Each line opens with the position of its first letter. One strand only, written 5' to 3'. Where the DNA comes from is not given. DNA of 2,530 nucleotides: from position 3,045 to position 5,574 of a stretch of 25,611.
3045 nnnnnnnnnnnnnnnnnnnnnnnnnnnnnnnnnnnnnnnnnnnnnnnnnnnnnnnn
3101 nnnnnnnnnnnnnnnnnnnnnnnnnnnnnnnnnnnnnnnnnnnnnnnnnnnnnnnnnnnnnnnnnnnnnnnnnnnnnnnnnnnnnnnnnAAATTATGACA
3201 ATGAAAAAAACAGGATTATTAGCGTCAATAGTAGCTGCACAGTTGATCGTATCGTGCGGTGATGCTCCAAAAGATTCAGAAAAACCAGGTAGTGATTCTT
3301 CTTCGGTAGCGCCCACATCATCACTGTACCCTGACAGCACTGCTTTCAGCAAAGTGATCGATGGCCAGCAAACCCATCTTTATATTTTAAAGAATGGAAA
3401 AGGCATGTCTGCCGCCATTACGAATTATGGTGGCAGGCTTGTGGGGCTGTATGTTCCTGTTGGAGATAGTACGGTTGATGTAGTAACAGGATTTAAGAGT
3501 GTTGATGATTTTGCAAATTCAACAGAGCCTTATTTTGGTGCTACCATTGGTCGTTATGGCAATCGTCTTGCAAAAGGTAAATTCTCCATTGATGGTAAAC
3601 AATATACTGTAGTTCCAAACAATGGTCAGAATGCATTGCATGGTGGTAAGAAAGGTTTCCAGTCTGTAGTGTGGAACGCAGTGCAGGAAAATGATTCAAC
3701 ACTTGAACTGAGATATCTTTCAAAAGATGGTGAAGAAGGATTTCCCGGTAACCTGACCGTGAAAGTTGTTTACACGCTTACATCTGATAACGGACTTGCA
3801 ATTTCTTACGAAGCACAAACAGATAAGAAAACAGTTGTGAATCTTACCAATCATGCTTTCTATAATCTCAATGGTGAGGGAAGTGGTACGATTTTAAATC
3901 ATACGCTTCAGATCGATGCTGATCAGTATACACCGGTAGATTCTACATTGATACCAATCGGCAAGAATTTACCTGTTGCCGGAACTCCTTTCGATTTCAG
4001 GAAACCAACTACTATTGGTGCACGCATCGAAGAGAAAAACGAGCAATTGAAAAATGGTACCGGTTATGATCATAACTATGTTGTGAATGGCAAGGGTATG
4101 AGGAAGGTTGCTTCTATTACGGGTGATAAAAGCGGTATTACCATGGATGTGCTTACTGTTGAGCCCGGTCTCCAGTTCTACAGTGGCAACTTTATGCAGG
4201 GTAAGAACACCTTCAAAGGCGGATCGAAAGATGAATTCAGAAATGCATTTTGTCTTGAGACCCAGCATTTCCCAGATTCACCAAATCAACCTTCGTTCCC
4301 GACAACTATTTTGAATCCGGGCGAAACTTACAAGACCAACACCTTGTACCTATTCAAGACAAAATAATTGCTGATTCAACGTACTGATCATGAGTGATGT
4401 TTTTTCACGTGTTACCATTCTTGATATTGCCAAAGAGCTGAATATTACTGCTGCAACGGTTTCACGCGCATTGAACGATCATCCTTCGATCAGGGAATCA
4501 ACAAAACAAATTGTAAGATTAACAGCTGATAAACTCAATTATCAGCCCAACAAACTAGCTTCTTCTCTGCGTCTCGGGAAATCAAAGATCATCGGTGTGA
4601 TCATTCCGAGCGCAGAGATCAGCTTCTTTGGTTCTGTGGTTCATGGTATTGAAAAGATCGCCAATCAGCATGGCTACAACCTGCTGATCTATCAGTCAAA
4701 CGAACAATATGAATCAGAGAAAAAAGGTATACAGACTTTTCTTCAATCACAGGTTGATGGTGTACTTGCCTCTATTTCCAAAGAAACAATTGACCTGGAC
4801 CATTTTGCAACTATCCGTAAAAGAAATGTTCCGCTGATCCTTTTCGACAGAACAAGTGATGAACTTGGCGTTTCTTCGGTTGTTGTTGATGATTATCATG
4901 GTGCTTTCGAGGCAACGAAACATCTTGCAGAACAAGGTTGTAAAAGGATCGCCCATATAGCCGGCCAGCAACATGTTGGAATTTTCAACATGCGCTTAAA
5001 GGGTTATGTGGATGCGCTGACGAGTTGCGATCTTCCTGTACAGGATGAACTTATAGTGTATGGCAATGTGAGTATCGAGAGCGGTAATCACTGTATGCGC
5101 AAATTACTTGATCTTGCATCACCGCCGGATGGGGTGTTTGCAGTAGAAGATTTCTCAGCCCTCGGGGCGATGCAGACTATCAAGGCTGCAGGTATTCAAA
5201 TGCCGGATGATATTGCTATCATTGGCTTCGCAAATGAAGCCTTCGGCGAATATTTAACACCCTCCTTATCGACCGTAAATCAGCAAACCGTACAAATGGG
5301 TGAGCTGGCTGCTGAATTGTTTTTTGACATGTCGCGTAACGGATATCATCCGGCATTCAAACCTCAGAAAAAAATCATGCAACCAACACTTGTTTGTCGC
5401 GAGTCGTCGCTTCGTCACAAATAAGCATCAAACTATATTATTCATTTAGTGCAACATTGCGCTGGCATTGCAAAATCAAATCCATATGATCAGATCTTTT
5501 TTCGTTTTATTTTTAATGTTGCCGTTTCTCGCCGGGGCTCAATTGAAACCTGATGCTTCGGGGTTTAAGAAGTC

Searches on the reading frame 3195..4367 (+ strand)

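Call 3: search_protein_families(library=pfam, proteins=[window:3195-4367:+], max_evalue=0.01)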
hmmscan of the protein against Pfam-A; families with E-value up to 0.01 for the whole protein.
window:3195-4367:+ (390 aa): 1 family
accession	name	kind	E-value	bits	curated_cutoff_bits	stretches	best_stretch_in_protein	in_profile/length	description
PF01263.26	Aldose_epim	-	4.6e-88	295.9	27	1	62-385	2-298/299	Aldose 1-epimerase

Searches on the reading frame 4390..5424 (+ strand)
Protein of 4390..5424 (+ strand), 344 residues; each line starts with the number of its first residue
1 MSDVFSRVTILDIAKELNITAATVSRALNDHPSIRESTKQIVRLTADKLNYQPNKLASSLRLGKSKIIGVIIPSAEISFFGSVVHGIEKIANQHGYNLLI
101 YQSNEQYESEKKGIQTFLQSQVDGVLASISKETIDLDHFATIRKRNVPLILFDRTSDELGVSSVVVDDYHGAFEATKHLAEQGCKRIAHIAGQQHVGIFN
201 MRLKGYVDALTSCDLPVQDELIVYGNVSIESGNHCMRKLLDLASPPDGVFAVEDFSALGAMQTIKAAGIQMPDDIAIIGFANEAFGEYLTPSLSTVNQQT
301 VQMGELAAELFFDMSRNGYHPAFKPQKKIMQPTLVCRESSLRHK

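Call 3: search_protein_families(library=pfam, proteins=[window:4390-5424:+], max_evalue=0.01)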
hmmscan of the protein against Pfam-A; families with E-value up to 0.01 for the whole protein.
window:4390-5424:+ (344 aa): 4 families
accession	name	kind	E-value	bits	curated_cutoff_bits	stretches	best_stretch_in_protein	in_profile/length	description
PF13377.12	Peripla_BP_3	-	8.2e-31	107.8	26.5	1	177-340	2-167/167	Periplasmic binding protein-like domain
PF00532.27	Peripla_BP_1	-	9.9e-29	101.1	22.2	1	67-307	3-253/281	Periplasmic binding proteins and sugar binding domain of LacI family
PF13407.12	Peripla_BP_4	-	1.5e-20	74.3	35.1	1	68-314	1-253/258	Periplasmic binding protein domain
PF00356.27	LacI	-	1.6e-11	44.3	27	1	9-54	1-46/46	Bacterial regulatory proteins, lacI family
